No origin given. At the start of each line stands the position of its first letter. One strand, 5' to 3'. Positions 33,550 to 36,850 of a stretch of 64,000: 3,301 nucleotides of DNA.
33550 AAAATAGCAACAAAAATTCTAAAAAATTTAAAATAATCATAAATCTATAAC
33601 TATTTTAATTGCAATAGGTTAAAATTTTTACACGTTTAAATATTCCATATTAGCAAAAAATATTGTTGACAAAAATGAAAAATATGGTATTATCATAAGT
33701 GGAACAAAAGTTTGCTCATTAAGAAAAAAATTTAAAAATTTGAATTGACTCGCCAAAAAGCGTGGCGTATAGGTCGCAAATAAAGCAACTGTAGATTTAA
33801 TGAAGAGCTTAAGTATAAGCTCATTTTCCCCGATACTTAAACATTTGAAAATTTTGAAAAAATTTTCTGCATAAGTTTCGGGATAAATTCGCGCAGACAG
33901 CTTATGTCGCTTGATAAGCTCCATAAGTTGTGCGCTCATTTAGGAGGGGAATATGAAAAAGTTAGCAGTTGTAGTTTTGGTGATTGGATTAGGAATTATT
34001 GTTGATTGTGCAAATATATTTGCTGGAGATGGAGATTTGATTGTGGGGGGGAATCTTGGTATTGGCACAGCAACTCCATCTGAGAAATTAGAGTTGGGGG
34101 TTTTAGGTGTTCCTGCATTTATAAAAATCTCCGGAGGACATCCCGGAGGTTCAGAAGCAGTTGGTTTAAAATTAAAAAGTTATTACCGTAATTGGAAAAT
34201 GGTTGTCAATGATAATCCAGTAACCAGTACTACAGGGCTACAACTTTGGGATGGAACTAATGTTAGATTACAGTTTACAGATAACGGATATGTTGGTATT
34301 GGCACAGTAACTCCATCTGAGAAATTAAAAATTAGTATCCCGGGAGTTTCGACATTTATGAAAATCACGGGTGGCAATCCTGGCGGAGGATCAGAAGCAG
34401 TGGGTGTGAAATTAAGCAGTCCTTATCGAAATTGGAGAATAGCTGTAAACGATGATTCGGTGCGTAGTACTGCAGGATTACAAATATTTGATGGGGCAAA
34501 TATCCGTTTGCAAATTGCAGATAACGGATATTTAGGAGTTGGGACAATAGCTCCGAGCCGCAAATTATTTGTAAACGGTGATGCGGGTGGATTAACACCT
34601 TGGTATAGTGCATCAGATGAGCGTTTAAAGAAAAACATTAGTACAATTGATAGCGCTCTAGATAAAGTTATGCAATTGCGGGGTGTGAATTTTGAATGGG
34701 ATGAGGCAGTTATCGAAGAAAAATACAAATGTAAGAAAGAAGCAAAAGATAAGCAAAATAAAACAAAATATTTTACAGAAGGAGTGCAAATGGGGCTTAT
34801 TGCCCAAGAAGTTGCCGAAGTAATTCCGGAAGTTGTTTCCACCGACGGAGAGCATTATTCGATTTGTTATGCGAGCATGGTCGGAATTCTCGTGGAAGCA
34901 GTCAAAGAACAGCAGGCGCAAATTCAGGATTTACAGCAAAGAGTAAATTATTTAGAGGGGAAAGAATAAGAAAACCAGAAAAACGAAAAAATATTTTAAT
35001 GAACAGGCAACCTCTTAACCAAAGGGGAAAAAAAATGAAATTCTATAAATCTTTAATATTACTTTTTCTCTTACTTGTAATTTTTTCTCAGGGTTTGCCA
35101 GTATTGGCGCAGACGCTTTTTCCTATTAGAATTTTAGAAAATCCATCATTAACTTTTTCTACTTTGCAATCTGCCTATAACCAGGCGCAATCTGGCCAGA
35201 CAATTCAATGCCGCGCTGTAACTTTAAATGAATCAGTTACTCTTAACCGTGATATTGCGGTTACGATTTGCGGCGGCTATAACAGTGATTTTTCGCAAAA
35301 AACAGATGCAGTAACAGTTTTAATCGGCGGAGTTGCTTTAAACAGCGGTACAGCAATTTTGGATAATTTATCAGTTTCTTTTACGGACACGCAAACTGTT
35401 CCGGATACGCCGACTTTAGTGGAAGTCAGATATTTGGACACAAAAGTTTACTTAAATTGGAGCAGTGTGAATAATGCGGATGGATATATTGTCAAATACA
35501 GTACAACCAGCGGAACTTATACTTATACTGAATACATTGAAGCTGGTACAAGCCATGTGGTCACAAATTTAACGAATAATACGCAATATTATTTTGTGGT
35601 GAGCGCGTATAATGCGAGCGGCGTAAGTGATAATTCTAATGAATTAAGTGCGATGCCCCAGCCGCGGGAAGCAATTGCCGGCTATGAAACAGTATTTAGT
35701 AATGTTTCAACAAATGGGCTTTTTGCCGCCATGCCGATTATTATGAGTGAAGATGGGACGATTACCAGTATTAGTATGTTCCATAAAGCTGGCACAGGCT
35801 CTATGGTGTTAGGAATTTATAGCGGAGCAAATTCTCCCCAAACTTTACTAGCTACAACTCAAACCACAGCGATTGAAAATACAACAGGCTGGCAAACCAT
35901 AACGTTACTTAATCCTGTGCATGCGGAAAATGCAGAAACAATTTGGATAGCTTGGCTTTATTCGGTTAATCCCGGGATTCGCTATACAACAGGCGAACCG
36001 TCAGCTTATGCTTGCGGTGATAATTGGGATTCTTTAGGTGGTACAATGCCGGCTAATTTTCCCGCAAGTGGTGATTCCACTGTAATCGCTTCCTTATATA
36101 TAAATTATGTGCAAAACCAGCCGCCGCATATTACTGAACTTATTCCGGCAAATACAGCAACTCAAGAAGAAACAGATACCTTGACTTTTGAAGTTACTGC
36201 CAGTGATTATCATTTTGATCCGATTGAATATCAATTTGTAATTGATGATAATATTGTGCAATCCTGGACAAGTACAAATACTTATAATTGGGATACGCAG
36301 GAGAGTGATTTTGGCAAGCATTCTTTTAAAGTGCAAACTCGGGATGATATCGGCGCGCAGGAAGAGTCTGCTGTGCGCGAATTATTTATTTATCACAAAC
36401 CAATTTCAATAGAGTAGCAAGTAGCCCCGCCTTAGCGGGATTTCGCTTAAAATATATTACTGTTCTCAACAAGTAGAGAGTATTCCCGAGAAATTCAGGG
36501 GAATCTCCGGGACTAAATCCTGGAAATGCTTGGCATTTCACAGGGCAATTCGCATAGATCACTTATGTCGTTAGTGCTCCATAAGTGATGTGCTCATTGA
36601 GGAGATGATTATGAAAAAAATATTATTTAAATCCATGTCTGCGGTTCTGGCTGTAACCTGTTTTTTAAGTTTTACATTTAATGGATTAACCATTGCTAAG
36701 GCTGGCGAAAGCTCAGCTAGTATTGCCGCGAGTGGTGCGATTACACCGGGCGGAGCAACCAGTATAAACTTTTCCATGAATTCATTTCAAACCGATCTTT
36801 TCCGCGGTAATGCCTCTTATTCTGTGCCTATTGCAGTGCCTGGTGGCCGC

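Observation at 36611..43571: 2137-aa RHS polymorphic toxin with an LRAT/NlpC-P60-like (HxG ... NCxH) C-terminal domain and overlapping immunity gene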

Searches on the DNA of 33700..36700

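Call 91: search_rna_families(source=window, start=33700, end=36700, threshold=evalue, max_evalue=1)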
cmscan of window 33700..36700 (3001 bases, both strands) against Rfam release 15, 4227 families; matches with E-value up to 1: 1.
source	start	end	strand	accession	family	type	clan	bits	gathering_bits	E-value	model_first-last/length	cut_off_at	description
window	33792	33896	+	RF03533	SQ1002_RNA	Gene; sRNA;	-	25.5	128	0.01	1-237/237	no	Clostridioides difficile sRNA SQ1002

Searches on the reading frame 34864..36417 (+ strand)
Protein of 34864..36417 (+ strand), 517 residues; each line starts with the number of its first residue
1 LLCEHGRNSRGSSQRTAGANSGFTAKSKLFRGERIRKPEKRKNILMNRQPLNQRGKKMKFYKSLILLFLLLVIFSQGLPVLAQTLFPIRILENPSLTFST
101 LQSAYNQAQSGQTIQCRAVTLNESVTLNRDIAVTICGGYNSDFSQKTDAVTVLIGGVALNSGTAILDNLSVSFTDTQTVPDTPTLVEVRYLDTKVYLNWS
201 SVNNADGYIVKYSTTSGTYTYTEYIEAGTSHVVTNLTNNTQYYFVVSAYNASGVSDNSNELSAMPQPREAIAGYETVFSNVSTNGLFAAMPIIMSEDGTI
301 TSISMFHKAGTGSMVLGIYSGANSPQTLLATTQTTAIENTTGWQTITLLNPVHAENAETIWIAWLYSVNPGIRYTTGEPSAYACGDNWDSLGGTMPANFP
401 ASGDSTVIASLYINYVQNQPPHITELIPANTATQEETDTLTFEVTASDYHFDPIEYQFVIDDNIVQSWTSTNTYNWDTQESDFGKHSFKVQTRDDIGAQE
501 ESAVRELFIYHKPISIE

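Call 15: search_protein_families(library=pfam, proteins=[window:34864-36417:+], max_evalue=0.001)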
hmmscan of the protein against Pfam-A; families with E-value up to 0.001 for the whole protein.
window:34864-36417:+ (517 aa): 3 families
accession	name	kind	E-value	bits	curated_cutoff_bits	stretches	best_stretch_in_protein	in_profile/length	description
PF00041.27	fn3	-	3.1e-07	30.9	25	1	183-262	3-82/84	Fibronectin type III domain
PF13313.11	DUF4082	-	5e-06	27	28.4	1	295-368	24-93/143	Domain of unknown function (DUF4082)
PF17957.7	Big_7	-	0.00061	20.8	24.1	1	421-490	1-70/70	Bacterial Ig domain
